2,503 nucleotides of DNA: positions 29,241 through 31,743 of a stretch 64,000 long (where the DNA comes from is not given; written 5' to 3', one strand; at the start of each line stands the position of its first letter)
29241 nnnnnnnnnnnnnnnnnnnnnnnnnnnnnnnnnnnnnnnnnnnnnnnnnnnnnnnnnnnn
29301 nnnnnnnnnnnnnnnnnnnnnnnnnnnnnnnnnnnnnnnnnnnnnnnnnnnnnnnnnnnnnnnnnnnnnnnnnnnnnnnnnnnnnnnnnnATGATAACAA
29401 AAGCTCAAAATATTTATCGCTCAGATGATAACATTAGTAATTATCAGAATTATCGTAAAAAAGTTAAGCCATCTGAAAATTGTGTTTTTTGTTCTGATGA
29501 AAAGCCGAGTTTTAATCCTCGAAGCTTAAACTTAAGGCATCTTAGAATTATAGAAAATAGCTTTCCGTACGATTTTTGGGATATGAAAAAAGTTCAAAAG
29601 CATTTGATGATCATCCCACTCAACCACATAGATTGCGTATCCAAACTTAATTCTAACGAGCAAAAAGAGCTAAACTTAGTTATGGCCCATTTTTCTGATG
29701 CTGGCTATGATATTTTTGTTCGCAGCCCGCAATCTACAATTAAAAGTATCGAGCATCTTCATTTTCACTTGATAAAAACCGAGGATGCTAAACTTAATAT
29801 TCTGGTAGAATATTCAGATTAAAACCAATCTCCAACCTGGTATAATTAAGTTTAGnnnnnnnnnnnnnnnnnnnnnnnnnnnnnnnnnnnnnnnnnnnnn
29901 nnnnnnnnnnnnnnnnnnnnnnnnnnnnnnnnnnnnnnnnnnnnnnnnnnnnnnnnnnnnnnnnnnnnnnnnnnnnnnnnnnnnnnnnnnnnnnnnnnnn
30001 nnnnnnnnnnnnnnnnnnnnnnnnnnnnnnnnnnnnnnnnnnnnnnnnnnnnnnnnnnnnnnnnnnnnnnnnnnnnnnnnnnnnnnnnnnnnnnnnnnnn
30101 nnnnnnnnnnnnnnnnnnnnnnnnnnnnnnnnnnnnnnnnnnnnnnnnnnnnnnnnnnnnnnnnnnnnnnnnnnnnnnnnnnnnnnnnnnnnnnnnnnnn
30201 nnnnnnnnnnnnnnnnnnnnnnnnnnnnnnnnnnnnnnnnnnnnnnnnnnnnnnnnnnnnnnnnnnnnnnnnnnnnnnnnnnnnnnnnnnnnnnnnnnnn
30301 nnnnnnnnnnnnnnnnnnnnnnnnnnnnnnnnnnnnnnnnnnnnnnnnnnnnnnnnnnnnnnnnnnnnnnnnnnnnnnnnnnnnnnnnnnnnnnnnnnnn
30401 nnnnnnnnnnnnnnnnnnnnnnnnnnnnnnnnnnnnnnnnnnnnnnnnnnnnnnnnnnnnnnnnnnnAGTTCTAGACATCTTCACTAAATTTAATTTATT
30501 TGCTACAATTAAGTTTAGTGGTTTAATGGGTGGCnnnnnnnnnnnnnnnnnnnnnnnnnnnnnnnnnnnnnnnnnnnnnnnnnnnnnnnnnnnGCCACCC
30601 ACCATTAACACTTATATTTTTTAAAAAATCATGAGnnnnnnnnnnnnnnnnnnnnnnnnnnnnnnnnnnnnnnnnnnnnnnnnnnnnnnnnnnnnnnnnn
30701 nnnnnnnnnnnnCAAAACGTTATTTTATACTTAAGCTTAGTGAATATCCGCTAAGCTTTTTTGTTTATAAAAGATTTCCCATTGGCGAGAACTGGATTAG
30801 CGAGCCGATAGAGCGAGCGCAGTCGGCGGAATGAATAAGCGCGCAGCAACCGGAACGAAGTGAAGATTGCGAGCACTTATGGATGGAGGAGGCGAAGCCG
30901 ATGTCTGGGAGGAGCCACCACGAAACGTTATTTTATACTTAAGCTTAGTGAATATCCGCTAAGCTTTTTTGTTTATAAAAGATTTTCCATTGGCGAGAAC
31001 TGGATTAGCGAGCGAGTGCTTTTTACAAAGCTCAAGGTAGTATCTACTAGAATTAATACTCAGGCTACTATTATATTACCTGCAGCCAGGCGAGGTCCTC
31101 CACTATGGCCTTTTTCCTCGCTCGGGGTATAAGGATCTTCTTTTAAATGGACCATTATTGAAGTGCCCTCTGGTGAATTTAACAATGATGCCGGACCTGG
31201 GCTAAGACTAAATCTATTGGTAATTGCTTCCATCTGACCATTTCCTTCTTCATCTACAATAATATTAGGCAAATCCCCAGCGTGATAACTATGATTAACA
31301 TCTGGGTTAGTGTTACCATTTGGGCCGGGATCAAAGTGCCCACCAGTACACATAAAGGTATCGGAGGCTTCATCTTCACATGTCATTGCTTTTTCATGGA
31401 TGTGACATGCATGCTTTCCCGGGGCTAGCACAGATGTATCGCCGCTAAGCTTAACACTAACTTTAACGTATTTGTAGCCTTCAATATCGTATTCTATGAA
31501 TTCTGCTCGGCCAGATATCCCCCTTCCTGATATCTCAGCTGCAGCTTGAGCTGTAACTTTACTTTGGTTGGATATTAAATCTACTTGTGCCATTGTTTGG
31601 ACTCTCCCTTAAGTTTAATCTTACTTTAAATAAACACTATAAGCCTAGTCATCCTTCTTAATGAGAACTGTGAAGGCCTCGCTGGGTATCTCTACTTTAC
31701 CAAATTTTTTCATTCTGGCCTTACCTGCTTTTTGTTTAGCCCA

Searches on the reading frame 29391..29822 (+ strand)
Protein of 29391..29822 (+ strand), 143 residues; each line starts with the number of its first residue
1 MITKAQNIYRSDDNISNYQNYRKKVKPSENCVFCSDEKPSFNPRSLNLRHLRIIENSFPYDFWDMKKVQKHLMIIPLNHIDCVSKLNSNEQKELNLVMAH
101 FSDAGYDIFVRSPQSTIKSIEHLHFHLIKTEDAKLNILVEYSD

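Call 8: search_protein_families(library=pfam, proteins=[window:29391-29822:+], max_evalue=0.01)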
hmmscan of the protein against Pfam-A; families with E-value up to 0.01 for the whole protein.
window:29391-29822:+ (143 aa): 3 families
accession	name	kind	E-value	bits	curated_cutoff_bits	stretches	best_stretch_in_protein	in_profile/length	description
PF01230.28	HIT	-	5.4e-05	24.2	21.5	1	67-130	24-95/98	HIT domain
PF04677.20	CwfJ_C_1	-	0.00072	19.9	21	1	20-101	3-78/122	Protein similar to CwfJ C-terminus 1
PF11969.13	DcpS_C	-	0.0013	19.6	24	0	68-131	33-103/114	Scavenger mRNA decapping enzyme C-term binding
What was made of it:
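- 29391..29822 (+): Intact HIT-family gene (143 aa) with the histidine triad HLHFHLI. It contains the right copy of the 36-nt repeat at 29571-29606. Pfam HIT 24.2 bits, cutoff 21.5 (call 8).
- On HIT superfamily (Pfam PF01230), gene 29391-29822: 24.2 bits against a cutoff of 21.5, residues 67-130 (call 8).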

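Call 9: find_encoding_contigs(protein=window:29391-29822:+, flank=10000, max_places=10)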
Protein window:29391-29822:+ (143 aa): 6 contigs read that carry it; 4 places shown.
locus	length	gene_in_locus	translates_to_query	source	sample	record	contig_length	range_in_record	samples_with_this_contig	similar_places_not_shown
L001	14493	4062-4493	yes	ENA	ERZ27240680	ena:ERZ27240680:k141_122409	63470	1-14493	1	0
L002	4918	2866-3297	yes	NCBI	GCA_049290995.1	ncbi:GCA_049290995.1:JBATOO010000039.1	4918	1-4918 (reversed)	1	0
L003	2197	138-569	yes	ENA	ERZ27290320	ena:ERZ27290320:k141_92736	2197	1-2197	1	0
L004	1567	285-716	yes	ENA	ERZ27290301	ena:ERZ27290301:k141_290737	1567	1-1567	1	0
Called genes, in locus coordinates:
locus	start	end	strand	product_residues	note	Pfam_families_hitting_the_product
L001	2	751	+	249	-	?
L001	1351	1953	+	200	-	-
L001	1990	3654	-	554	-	PF00005:ABC_tran, PF13476:AAA_23 (faint), PF13555:AAA_29 (faint), PF02463:SMC_N (faint), PF13304:AAA_21 (faint), PF00005:ABC_tran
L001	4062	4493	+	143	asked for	-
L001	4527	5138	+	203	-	PF06445:GyrI-like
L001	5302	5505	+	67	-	-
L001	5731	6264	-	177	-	PF00080:Sod_Cu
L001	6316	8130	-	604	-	PF00009:GTP_EFTU, PF03144:GTP_EFTU_D2, PF14492:EFG_III (faint), PF00679:EFG_C, PF06421:LepA_C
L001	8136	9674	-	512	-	PF03023:MurJ, PF01554:MatE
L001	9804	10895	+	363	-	PF01594:AI-2E_transport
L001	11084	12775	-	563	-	PF00005:ABC_tran, PF00931:NB-ARC (faint), PF02463:SMC_N (faint), PF13555:AAA_29 (faint), PF13304:AAA_21 (faint), PF12848:ABC_tran_Xtn (faint), PF00005:ABC_tran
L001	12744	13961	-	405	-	PF07690:MFS_1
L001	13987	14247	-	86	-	PF05016:ParE_toxin (weak), PF15738:YafQ_toxin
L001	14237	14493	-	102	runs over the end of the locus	-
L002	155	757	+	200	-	-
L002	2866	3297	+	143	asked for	-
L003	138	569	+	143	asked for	-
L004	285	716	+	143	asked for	-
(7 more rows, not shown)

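Call 14: find_related_loci(query=window:29391-29819:+, collection=genome_contigs, flank=8000)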
Query window:29391-29819:+ (143 aa) in genome_contigs; peptide patterns used: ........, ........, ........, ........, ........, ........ (x = any residue, [..] = any of these).
41 stretches matched a pattern, but none encodes a relative of the query by tblastn (E <= 1e-3).
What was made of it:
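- Tried and rejected: HIT in GTDB species representatives: a scan with the HIT protein found no confirmed relative (call 14).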

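Call 15: find_homologous_proteins(query=window:29391-29819:+, max_evalue=0.001)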
Query window:29391-29819:+ (143 aa): 10 proteins with E <= 0.001 among 19 candidates.
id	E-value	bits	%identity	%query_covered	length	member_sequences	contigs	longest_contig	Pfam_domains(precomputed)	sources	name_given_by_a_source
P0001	2.1e-81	289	90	100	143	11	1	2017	-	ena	-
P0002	1.0e-79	284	87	100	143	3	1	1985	PF01230.30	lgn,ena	-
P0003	2.1e-53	198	62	100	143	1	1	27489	-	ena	-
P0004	1.3e-51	193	61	99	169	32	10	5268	-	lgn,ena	-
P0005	2.8e-51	191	61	97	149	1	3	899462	-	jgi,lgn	jgi:diadenosine tetraphosphate (Ap4A) HIT family hydrolase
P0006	1.3e-39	154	51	95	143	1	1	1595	PF01230.30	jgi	jgi:diadenosine tetraphosphate (Ap4A) HIT family hydrolase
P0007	6.9e-38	148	90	55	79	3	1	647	-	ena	-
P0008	7.7e-26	109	41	95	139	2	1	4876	PF01230.30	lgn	-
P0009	1.1e-19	89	41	90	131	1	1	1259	PF01230.30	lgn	-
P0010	6.1e-19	87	41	84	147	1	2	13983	-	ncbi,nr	ncbi:hypothetical protein H0X10_03785 [Candidatus Saccharibacteria bacterium]|nr:hypothetical protei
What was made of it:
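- A HIT homolog is annotated as Candidatus Saccharibacteria (call 15).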

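Call 16: find_encoding_contigs(protein=P0005, flank=8000, max_places=3)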
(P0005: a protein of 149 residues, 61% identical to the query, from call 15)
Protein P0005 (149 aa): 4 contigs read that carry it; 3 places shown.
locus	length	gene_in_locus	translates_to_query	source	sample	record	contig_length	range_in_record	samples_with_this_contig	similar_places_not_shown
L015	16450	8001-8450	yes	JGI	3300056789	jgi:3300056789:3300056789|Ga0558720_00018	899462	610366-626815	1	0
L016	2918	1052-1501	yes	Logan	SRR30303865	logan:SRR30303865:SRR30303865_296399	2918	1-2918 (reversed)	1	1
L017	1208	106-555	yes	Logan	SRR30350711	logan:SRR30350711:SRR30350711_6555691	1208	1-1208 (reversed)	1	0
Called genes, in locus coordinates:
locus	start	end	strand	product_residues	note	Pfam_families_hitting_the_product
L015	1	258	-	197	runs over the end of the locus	-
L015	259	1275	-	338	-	PF02912:Phe_tRNA-synt_N (weak), PF01409:tRNA-synt_2d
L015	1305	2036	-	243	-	-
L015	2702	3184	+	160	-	-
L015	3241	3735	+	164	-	PF04461:YajQ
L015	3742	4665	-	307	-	PF00389:2-Hacid_dh, PF02826:2-Hacid_dh_C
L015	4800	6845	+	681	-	PF17191:RecG_wedge, PF04851:ResIII, PF00270:DEAD, PF19833:RecG_dom3_C (faint), PF00271:Helicase_C, PF22590:Cas3-like_C_2 (weak)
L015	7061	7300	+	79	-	-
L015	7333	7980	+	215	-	PF01928:CYTH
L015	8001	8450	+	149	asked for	-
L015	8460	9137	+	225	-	PF02698:DUF218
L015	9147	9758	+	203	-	PF06445:GyrI-like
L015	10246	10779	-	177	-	PF00080:Sod_Cu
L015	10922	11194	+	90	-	-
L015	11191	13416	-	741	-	PF00009:GTP_EFTU, PF03144:GTP_EFTU_D2, PF14492:EFG_III (faint), PF00679:EFG_C, PF06421:LepA_C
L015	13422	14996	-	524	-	PF03023:MurJ, PF01554:MatE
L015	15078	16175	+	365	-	PF01594:AI-2E_transport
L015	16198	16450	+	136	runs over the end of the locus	-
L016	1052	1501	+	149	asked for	-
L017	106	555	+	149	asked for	-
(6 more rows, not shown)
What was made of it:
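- The distant relative L015 has RecG-tRNALeu-CYTH-HIT-DUF218-GyrI-SodC-LepA, with one intact HIT (call 16).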

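Call 17: find_encoding_contigs(protein=P0003, flank=8000, max_places=3)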
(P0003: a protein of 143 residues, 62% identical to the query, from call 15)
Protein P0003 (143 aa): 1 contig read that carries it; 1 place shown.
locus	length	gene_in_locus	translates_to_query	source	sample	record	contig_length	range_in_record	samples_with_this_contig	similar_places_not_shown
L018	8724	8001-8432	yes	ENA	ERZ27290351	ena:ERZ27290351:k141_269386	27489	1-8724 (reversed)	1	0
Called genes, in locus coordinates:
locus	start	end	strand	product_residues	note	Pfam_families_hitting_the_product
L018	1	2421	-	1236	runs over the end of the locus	PF02811:PHP, PF07733:DNA_pol3_alpha, PF17657:DNA_pol3_finger, PF14579:HHH_6, PF01336:tRNA_anti-codon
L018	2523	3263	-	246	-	PF00106:adh_short, PF08659:KR, PF13460:NAD_binding_10 (weak), PF13561:adh_short_C2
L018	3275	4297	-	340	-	PF02912:Phe_tRNA-synt_N (weak), PF01409:tRNA-synt_2d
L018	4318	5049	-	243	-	-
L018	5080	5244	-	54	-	-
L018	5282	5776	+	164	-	PF04461:YajQ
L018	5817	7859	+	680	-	PF17191:RecG_wedge, PF04851:ResIII, PF00270:DEAD, PF00271:Helicase_C, PF22590:Cas3-like_C_2 (weak)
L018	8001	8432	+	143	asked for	-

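Call 18: find_encoding_contigs(protein=P0004, flank=8000, max_places=5)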
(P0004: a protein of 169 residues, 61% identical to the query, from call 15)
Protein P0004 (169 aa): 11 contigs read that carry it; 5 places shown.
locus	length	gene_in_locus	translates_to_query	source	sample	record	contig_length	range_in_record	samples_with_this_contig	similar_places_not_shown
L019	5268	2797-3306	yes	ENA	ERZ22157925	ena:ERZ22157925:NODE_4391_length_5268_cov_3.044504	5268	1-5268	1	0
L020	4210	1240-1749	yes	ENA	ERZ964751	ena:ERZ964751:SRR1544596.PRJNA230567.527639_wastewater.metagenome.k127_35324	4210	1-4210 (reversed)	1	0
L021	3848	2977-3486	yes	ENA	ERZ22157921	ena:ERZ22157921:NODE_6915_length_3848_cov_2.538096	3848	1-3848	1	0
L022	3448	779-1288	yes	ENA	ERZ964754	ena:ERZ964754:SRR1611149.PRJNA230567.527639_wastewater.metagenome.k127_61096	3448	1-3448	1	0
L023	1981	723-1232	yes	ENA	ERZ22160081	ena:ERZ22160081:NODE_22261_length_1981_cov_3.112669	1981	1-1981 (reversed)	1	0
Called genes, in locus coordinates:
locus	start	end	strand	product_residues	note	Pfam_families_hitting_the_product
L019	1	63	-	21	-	?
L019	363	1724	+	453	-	PF18073:Zn_ribbon_LapB, PF03796:DnaB_C, PF06745:ATPase, PF13481:AAA_25, PF23442:DUF7125, PF00004:AAA (weak), PF13401:AAA_22 (weak), PF13541:ChlI, +2 more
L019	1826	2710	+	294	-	PF01850:PIN (weak)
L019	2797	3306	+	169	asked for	-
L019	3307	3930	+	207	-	PF01928:CYTH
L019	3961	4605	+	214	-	PF13529:Peptidase_C39_2 (faint)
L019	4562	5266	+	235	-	?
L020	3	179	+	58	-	?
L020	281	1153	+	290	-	PF01850:PIN (weak)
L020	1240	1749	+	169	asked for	-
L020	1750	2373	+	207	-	PF01928:CYTH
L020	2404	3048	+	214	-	PF13529:Peptidase_C39_2 (faint)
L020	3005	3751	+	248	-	PF02698:DUF218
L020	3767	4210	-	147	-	?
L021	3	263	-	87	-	?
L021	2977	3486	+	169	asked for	-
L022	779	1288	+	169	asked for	-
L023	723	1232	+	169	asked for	-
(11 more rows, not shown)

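Call 19: find_encoding_contigs(protein=P0001, flank=8000, max_places=6)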
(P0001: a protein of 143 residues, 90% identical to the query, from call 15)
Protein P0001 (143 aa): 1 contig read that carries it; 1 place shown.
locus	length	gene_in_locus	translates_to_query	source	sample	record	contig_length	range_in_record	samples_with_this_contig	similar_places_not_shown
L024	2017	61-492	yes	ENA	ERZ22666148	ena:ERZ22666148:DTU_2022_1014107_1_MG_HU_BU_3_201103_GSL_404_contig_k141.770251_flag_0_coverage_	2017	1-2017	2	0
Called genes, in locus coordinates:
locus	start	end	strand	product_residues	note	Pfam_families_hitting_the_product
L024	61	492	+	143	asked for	-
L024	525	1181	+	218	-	-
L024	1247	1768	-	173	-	PF00293:NUDIX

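Call 20: find_encoding_contigs(protein=P0002, flank=8000, max_places=6)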
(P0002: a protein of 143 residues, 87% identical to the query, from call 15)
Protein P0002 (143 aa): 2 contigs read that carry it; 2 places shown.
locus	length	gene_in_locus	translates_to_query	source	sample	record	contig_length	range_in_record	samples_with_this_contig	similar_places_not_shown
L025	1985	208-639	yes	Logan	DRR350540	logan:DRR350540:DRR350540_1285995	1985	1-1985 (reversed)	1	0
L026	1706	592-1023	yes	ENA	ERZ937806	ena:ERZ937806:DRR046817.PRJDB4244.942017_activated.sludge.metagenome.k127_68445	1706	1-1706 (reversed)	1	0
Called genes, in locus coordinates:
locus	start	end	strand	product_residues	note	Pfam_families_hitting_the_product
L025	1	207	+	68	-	?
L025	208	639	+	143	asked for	PF01230:HIT (faint)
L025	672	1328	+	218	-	-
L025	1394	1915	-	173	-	PF00293:NUDIX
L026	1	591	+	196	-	?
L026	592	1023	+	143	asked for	PF01230:HIT (faint)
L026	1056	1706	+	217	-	?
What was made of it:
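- L024-26 have CYTH-HIT-ORF218-NUDIX (calls 19, 20).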

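Call 30: search_protein_families(library=ncbifam, proteins=[window:29391-29822:+], max_evalue=1)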
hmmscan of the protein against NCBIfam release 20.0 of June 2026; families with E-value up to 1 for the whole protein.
window:29391-29822:+ (143 aa): 2 families
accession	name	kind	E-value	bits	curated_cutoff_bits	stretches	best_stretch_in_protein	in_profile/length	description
NF005829.0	PRK07726.1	subfamily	0.00047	18.9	597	1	53-103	353-403/669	DNA topoisomerase 3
TIGR01056.1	topB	subfamily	0.0079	14.7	515.75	1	54-102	357-405/706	DNA topoisomerase III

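Call 60: find_related_loci(query=A2, collection=metagenome_contigs, flank=6000)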
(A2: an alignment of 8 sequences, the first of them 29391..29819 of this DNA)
Query A2 (143 aa) in metagenome_contigs; peptide patterns used: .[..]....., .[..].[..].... (x = any residue, [..] = any of these).
116 stretches matched a pattern; 3 encode a relative of the query (tblastn E <= 1e-3); 3 distinct loci.
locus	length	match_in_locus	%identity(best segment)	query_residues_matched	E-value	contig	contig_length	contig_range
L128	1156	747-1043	41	30-129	3e-24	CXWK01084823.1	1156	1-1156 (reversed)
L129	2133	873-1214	24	18-128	3e-8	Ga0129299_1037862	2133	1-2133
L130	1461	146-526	25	20-139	3e-8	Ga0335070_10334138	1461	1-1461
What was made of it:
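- Tried and rejected: A HIT profile there found only three distant loci (call 60).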

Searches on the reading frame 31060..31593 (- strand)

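Call 8: search_protein_families(library=pfam, proteins=[window:31060-31593:-], max_evalue=0.01)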
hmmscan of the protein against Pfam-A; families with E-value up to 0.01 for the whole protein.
window:31060-31593:- (177 aa): 1 family
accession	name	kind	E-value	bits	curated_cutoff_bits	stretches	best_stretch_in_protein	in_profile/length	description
PF00080.25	Sod_Cu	-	1.9e-25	90.2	28.9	1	27-174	2-133/133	Copper/zinc superoxide dismutase (SODC)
